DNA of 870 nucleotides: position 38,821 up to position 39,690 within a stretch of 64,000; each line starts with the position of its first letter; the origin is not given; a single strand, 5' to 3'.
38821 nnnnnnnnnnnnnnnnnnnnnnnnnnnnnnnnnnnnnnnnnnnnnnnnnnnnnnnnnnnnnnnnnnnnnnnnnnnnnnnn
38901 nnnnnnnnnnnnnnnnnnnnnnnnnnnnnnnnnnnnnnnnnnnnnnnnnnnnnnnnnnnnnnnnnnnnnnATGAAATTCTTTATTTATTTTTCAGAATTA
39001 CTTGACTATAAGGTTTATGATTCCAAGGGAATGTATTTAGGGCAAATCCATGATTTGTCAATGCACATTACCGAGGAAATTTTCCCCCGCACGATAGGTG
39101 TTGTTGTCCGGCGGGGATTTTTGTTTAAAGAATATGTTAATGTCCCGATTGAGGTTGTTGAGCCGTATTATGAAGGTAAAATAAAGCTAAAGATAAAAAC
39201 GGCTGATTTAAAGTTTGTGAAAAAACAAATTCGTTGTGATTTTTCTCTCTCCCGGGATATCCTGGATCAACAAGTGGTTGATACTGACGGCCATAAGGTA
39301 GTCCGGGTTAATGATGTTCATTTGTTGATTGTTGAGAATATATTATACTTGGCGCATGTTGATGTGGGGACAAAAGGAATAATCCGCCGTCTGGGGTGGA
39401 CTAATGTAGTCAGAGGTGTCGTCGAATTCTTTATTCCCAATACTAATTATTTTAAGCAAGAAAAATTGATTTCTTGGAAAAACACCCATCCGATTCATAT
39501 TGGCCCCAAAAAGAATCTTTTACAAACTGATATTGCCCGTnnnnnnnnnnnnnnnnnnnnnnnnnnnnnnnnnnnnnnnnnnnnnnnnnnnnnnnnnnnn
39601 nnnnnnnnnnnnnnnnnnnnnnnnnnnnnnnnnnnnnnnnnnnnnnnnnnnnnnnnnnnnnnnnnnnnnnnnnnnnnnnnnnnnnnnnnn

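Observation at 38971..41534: Split Mg2+ sensor (PRC-MgtE_N-CBS, no pore) encoded directly upstream of an NRAMP with NRMT-type magnesium-site substitutions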

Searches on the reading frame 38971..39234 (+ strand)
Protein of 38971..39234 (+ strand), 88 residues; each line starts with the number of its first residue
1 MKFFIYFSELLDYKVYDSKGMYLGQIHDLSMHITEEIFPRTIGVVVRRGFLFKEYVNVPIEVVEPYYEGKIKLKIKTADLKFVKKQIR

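Call 26: search_protein_families(library=pfam, proteins=[window:38971-39234:+], max_evalue=10)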
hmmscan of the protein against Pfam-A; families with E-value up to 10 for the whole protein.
seq(88 aa): 1 family
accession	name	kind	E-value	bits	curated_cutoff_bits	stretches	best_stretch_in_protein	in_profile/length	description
PF05239.21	PRC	-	6.3e-06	26.6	21.2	1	5-72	4-68/78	PRC-barrel domain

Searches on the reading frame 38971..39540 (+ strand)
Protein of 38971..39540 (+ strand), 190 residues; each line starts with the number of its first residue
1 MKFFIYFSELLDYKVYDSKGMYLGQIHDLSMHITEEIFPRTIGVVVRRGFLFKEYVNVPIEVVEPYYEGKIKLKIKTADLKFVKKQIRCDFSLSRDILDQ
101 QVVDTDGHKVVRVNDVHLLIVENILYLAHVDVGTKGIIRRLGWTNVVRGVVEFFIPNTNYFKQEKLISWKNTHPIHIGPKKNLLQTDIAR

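Call 48: predict_structure(alignment_id=A3)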
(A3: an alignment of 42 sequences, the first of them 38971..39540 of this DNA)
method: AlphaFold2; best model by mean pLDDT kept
length: 190 residues; sequences in the alignment: 42
mean_pLDDT: 86.0   pTM: 0.79
mean pLDDT of the five models: 86.0, 82.5, 82.5, 81.6, 80.1
residues with pLDDT >= 90: 96; 70-90: 68; 50-70: 25; < 50: 1
segments of 3 or more residues with pLDDT < 50: none
pLDDT, mean of each block of 10 residues (from residue 1): 89 96 97 87 96 97 90 97 95 88 65 90 92 84 85 85 79 64 59
secondary structure, 60 per line:
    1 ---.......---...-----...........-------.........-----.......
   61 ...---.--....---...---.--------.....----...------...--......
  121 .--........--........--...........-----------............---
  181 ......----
elements in order: E4-6 H7-10 E14-16 E22-32 E40-48 E54-59 E70-73 H93-96 E101-103 E110-112 E115-121 E124-131 H134-141 H144-154 E166-168 E172-177 E181-186

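Call 68: search_protein_representatives(protein=window:38971-39540:+)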
Query: 190 residues. Proteins with E-value up to 0.001 (for the whole library): 948; up to 1e-10: 226; up to 1e-30: 11. The best 150 are listed.
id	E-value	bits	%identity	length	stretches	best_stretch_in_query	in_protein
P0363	7.8e-48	179.3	47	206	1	2-189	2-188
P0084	8.7e-44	166.1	46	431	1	1-189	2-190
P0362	8.7e-43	162.8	97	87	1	1-79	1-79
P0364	6.8e-40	153.4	44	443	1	3-185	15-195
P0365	2.0e-39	151.9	45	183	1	32-189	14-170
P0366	9.2e-38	146.4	42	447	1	3-186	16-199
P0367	8.2e-33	130.3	41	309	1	3-184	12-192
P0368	1.4e-32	129.5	40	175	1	4-176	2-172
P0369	5.3e-31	124.4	40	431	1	4-181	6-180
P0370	5.7e-31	124.3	36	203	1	2-184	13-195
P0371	7.2e-31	124.0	48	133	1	15-141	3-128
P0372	2.6e-30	122.2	39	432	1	4-187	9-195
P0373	8.2e-30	120.5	40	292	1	4-180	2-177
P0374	2.0e-29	119.2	35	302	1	3-185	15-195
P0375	3.8e-29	118.3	39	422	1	3-181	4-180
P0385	8.0e-24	101.0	34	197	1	4-186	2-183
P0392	4.9e-23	98.4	34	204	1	4-183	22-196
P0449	2.3e-15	73.4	33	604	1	5-177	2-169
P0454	6.8e-15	71.9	37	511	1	2-180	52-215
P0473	9.7e-14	68.1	32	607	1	5-181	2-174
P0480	1.9e-13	67.1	34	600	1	5-170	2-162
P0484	3.0e-13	66.5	37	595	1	5-170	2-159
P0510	1.4e-12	64.3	38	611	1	5-142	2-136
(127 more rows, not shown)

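Call 69: search_protein_families(library=pfam, proteins=[P0449, P0473, P0480, P0484, P0510, P0454, P0363, P0370, P0385, P0392], max_evalue=0.001)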
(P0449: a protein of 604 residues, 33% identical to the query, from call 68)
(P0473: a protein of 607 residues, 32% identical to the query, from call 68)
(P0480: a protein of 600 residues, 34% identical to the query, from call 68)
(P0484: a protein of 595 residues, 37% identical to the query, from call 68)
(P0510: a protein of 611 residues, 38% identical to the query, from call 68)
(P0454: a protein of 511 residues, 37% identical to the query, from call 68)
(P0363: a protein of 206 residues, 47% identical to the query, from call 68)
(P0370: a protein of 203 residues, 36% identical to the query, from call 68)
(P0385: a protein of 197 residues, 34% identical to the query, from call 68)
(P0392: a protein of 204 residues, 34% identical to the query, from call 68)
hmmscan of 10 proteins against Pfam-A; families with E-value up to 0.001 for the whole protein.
P0449 (604 aa): 5 families
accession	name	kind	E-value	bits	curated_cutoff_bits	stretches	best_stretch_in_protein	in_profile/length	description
PF03448.22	MgtE_N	-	2e-25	89.7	25.9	1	187-287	1-101/102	MgtE intracellular N domain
PF00571.33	CBS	-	9.6e-21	74.3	24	2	354-409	1-56/57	CBS domain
PF01769.21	MgtE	-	1.5e-15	58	27.6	1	475-595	1-125/125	Divalent cation transporter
PF05239.21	PRC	-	8e-07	29.4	21.2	0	2-32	4-34/78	PRC-barrel domain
PF14841.11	FliG_M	-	0.00094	19.8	25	0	244-268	20-44/76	FliG middle domain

P0473 (607 aa): 3 families
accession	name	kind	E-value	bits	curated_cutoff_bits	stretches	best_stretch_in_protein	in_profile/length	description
PF03448.22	MgtE_N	-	7.6e-22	78.2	25.9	1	187-287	1-101/102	MgtE intracellular N domain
PF00571.33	CBS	-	1.1e-15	58.2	24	1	354-409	1-56/57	CBS domain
PF05239.21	PRC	-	3.2e-07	30.7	21.2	1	2-77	4-76/78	PRC-barrel domain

P0480 (600 aa): 3 families
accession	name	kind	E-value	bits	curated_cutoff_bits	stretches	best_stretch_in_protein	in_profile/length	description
PF00571.33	CBS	-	3.7e-17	62.8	24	1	343-398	2-56/57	CBS domain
PF03448.22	MgtE_N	-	4.5e-15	56.5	25.9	1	183-251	34-102/102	MgtE intracellular N domain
PF05239.21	PRC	-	1.9e-11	44.3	21.2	1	1-71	3-74/78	PRC-barrel domain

P0484 (595 aa): 6 families
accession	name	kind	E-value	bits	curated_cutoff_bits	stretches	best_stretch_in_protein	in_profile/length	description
PF03448.22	MgtE_N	-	2.7e-25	89.3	25.9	1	183-284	1-102/102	MgtE intracellular N domain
PF00571.33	CBS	-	9.5e-17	61.5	24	1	350-405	1-56/57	CBS domain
PF05239.21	PRC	-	5e-11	42.9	21.2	1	3-68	5-70/78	PRC-barrel domain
PF01769.21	MgtE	-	1.2e-08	35.7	27.6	1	473-592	2-123/125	Divalent cation transporter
PF14841.11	FliG_M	-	2.3e-05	25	25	0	239-265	19-45/76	FliG middle domain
PF01706.21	FliG_C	-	0.00026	21.6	23.3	0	190-241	22-73/108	FliG C-terminal domain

P0510 (611 aa): 4 families
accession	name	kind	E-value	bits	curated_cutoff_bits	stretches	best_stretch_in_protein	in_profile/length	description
PF03448.22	MgtE_N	-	1.5e-27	96.5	25.9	1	186-286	1-101/102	MgtE intracellular N domain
PF00571.33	CBS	-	2.6e-15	56.9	24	1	358-409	5-56/57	CBS domain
PF05239.21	PRC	-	2.7e-11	43.7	21.2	1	1-68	3-71/78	PRC-barrel domain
PF14841.11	FliG_M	-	4.6e-08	33.6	25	1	189-233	2-46/76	FliG middle domain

P0454 (511 aa): 4 families
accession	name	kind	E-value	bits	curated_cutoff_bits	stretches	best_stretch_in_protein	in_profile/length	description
PF03448.22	MgtE_N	-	5.9e-22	78.6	25.9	1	229-330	1-99/102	MgtE intracellular N domain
PF00571.33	CBS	-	3.1e-16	59.9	24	2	398-451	1-54/57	CBS domain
PF05239.21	PRC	-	1.7e-05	25.1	21.2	0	54-109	3-62/78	PRC-barrel domain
PF14841.11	FliG_M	-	2.6e-05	24.8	25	0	282-325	16-59/76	FliG middle domain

P0363 (206 aa): 1 family
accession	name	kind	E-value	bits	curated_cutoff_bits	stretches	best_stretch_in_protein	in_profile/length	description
PF05239.21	PRC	-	5.9e-08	33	21.2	0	5-29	4-28/78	PRC-barrel domain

P0370 (203 aa): 1 family
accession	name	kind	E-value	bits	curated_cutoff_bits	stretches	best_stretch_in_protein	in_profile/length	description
PF05239.21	PRC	-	6.5e-07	29.7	21.2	1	16-84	4-72/78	PRC-barrel domain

P0385 (197 aa): 0 families

P0392 (204 aa): 1 family
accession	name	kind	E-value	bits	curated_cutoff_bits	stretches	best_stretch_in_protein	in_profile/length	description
PF05239.21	PRC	-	6e-05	23.4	21.2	0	108-183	7-58/78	PRC-barrel domain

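Call 70: find_encoding_contigs(protein=P0449, flank=3000, max_places=3)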
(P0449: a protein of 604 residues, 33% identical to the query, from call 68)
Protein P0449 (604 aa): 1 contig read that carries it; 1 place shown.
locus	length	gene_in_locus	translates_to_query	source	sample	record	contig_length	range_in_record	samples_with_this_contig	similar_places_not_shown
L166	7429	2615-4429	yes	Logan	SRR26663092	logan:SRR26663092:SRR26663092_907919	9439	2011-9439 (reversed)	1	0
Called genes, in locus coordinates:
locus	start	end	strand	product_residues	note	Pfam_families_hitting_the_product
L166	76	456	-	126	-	-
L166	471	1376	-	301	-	PF00701:DHDPS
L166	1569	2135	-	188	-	PF09858:DUF2085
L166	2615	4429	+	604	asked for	PF05239:PRC (faint), PF03448:MgtE_N, PF00571:CBS, PF01769:MgtE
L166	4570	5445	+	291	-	PF01261:AP_endonuc_2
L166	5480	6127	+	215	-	-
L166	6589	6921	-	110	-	PF02604:PhdYeFM_antitox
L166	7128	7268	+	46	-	-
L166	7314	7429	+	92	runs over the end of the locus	-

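Call 71: find_encoding_contigs(protein=P0484, flank=3000, max_places=3)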
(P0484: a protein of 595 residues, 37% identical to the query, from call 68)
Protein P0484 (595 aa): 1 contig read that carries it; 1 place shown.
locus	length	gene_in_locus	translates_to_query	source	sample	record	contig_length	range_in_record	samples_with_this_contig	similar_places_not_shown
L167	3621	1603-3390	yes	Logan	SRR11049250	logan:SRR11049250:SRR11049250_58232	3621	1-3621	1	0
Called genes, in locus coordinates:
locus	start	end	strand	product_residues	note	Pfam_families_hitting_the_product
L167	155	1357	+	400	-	PF02673:BacA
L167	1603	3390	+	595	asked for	PF05239:PRC (faint), PF03448:MgtE_N, PF14841:FliG_M (faint), PF00571:CBS, PF01769:MgtE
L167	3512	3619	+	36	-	?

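Call 72: find_encoding_contigs(protein=P0363, flank=3500, max_places=3)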
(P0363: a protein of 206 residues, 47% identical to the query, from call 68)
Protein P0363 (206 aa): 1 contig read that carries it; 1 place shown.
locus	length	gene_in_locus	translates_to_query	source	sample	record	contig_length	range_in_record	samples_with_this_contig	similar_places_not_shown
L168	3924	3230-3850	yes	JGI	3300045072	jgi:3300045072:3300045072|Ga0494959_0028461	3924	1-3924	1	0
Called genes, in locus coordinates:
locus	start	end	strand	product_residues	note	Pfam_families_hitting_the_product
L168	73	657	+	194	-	PF00515:TPR_1 (faint), PF07719:TPR_2 (faint), PF13428:TPR_14 (faint), PF13432:TPR_16 (faint), PF13431:TPR_17 (faint)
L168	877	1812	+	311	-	PF00350:Dynamin_N (faint), PF01926:MMR_HSR1, PF02421:FeoB_N, PF20720:nSTAND3 (faint), PF00009:GTP_EFTU, PF07650:KH_2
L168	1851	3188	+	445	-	PF03853:YjeF_N, PF00730:HhH-GPD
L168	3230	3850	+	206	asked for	PF05239:PRC (faint)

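Call 73: find_encoding_contigs(protein=P0370, flank=3500, max_places=3)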
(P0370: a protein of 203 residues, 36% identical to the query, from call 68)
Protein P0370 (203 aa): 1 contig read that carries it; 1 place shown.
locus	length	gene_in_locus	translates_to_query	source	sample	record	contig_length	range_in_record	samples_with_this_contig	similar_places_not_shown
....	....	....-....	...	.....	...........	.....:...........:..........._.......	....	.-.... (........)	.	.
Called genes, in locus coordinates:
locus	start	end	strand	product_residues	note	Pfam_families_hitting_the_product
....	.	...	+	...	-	?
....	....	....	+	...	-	-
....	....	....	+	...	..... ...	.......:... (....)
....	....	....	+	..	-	?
